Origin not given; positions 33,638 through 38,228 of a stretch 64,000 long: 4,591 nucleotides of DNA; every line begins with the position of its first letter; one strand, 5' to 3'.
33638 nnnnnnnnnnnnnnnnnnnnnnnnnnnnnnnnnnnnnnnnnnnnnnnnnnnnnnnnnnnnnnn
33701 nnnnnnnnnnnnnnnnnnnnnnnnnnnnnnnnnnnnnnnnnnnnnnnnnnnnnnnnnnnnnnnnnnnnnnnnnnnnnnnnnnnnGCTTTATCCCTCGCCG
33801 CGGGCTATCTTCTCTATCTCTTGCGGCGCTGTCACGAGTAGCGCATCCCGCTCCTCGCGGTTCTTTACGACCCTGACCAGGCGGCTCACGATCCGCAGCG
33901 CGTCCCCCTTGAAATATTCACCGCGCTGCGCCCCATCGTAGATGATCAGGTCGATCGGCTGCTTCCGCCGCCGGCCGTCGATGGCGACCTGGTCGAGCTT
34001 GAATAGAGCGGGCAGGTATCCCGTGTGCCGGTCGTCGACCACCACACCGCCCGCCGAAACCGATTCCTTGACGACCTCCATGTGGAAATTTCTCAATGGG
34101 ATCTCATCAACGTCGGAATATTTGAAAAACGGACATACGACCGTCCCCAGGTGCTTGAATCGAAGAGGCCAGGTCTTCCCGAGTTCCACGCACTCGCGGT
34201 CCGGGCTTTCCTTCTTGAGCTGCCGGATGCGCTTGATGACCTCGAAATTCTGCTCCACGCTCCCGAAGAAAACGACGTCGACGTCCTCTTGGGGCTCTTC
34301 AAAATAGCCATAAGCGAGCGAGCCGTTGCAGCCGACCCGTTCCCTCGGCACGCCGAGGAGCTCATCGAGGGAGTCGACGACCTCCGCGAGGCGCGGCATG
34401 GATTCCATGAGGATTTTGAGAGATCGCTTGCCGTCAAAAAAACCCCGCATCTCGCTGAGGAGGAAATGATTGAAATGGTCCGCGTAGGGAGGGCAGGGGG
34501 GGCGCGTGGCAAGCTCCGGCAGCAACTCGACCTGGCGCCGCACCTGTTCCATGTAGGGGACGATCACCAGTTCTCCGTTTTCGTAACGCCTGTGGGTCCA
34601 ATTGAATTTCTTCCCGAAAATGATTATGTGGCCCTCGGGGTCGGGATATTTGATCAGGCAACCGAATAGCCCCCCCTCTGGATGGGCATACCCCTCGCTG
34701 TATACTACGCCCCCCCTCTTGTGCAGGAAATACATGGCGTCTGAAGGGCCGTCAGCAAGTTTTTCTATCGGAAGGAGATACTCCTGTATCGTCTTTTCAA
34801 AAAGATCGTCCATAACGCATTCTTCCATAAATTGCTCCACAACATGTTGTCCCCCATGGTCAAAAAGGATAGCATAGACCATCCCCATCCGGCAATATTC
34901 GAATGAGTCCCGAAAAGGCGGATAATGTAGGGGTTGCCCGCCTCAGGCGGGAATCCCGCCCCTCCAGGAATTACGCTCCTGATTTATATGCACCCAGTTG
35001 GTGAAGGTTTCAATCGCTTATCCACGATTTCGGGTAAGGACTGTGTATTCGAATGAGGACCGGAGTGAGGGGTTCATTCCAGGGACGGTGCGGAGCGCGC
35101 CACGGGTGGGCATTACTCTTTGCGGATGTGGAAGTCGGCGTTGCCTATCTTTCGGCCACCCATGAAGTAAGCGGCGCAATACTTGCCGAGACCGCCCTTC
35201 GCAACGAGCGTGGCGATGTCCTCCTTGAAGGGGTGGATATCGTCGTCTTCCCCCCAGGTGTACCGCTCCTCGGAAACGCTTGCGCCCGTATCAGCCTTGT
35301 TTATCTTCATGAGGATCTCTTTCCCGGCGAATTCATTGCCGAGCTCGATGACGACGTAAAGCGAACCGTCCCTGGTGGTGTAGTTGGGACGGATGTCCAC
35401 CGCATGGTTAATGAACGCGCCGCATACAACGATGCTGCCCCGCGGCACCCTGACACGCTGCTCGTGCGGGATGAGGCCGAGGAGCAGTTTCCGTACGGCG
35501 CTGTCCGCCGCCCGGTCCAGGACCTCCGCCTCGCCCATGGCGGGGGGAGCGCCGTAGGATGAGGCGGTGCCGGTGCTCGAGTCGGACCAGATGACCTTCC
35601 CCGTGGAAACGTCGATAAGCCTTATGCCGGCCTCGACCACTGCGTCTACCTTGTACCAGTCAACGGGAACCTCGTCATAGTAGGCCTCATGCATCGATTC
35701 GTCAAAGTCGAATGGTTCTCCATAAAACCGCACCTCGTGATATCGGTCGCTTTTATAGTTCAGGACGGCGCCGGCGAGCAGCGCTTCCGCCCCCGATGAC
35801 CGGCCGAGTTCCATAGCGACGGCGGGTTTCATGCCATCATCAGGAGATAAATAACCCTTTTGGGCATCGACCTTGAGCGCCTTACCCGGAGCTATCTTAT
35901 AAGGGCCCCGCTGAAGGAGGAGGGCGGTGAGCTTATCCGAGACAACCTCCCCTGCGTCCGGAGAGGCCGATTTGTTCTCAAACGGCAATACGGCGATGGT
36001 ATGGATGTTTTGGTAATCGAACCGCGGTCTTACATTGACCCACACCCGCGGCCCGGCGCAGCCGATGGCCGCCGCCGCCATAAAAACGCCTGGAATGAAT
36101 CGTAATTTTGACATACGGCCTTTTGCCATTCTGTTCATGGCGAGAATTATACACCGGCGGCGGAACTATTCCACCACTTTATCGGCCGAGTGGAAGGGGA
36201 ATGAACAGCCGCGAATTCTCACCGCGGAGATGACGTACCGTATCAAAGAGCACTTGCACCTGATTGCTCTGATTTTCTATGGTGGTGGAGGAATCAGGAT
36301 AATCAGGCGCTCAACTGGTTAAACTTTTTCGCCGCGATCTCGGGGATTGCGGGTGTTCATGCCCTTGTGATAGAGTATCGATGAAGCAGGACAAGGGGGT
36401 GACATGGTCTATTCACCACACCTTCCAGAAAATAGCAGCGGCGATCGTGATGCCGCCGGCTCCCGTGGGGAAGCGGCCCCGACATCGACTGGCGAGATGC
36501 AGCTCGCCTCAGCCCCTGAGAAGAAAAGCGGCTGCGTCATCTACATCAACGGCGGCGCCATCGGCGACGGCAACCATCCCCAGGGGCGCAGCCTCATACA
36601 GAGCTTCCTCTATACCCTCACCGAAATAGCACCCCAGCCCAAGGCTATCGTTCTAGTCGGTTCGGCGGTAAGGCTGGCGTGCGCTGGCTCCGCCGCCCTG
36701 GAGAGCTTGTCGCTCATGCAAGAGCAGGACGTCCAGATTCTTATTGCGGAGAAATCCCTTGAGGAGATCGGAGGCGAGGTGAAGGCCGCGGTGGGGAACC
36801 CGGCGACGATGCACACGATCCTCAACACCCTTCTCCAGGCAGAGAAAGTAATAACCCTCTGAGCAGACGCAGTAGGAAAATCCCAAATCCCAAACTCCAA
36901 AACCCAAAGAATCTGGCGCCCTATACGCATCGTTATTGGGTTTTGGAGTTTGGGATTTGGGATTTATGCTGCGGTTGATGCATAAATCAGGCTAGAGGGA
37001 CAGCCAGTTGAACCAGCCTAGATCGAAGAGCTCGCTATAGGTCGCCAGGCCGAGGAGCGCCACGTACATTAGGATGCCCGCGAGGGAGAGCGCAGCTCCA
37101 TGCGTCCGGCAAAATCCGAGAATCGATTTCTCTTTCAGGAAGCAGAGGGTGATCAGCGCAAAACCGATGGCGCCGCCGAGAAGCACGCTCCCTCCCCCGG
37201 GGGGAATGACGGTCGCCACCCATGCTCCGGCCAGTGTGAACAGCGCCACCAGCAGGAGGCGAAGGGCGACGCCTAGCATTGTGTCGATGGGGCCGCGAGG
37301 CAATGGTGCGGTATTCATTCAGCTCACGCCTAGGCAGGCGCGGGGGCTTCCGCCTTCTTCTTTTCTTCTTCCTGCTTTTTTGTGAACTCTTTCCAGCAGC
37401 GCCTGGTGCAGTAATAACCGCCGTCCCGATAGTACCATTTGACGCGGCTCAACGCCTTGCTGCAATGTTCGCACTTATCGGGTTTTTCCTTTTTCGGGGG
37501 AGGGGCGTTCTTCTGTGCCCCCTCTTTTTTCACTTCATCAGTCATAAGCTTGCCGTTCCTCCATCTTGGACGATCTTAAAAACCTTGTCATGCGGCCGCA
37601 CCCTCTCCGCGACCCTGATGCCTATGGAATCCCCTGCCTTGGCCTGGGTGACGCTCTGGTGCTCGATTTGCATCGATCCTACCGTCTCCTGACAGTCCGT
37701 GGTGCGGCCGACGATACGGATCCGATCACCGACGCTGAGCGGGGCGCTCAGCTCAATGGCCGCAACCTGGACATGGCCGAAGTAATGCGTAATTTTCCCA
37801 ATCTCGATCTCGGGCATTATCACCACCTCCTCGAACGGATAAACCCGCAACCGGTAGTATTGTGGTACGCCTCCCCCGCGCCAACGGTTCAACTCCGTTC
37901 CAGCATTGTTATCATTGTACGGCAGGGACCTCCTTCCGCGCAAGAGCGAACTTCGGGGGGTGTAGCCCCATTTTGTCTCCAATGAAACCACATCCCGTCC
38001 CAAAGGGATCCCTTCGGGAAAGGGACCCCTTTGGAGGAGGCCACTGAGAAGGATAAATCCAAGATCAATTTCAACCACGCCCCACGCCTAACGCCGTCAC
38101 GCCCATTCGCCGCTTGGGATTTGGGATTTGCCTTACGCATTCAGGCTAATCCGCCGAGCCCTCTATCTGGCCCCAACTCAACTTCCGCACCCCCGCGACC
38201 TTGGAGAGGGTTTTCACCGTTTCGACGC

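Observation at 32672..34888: Two-gene operon: nucleotidyltransferase-like protein plus PRTase-fold protein of unknown function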

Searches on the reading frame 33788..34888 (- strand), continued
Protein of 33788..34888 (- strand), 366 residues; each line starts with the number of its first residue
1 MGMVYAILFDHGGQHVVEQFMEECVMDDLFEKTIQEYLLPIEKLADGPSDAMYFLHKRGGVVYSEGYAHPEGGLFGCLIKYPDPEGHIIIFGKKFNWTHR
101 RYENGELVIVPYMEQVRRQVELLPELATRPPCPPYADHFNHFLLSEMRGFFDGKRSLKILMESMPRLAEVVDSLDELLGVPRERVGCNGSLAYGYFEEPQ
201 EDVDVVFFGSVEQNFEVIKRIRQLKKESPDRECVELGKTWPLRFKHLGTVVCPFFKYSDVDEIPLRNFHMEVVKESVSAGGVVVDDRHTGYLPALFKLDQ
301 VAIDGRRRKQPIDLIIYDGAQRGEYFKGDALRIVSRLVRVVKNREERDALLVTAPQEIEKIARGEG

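Call 70: find_encoding_contigs(protein=P0177, flank=6000, max_places=3)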
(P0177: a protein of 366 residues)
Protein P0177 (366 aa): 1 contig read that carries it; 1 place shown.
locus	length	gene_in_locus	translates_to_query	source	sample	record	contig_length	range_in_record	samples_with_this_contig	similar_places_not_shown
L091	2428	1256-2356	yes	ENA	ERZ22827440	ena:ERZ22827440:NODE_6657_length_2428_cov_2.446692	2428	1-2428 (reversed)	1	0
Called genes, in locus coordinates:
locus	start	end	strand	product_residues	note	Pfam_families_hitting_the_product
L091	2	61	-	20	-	?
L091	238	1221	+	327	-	PF01370:Epimerase, PF16363:GDP_Man_Dehyd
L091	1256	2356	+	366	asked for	-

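Call 78: search_solved_structures(query=A4, max_evalue=10, show_alignments=3)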
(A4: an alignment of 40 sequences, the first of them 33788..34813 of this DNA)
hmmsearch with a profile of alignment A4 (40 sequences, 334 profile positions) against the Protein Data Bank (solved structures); distinct sequences matched with E-value up to 10: 3.
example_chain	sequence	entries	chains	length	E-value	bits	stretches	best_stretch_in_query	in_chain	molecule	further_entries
8g3d_0D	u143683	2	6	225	0.073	15.3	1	51-131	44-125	CFAM166A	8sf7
8g2z_0D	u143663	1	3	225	0.09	15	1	51-131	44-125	CFAM166A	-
1xhk_A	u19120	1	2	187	0.74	12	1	114-165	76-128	Putative protease La homolog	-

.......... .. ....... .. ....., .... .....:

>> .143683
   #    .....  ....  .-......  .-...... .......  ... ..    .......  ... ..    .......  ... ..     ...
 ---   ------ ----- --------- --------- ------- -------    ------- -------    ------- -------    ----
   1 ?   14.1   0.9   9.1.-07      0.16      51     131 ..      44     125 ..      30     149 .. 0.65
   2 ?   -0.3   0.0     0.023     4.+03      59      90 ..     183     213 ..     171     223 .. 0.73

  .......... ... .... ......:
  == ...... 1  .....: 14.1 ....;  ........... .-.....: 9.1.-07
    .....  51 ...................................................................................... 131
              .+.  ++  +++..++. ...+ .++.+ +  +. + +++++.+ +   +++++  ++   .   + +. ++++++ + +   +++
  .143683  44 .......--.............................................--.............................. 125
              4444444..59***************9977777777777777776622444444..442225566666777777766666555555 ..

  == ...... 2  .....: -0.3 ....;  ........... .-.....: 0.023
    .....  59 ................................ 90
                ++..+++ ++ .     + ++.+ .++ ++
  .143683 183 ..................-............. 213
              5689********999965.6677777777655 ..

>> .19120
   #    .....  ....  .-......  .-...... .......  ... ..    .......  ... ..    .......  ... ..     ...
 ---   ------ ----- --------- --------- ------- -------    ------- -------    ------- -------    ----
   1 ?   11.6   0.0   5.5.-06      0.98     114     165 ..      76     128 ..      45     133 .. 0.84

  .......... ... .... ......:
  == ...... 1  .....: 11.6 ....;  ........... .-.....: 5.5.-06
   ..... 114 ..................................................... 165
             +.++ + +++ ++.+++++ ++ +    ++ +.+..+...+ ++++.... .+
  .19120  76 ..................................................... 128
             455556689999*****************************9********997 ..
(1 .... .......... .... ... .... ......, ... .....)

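Call 82: search_dna_similar(query=window:33788-34813:-, collection=plasmids, mode=protein, max_evalue=0.001, max_rows=10)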
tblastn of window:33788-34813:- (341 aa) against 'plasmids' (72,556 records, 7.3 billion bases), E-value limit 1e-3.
No match.

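Call 83: search_dna_similar(query=window:33788-34813:-, collection=phages, mode=protein, max_evalue=0.001, max_rows=10)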
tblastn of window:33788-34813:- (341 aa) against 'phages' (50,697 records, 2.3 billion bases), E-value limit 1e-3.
No match.

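Call 98: find_related_loci(query=A2, collection=viral_contigs, flank=5000)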
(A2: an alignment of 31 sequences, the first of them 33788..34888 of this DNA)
Query A2 (366 aa) in viral_contigs; peptide patterns used: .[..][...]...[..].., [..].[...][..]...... (x = any residue, [..] = any of these).
44 stretches matched a pattern, but none encodes a relative of the query by tblastn (E <= 1e-3).

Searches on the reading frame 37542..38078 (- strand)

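Call 61: search_protein_families(library=pfam, proteins=[window:37542-38078:-], max_evalue=0.0001)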
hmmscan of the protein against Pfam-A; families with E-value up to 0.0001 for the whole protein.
window:37542-38078:- (178 aa): 1 family
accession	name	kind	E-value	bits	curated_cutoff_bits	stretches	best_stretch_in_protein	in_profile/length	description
PF03144.31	GTP_EFTU_D2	-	1.3e-05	26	30.3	1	114-157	13-59/73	Elongation factor Tu domain 2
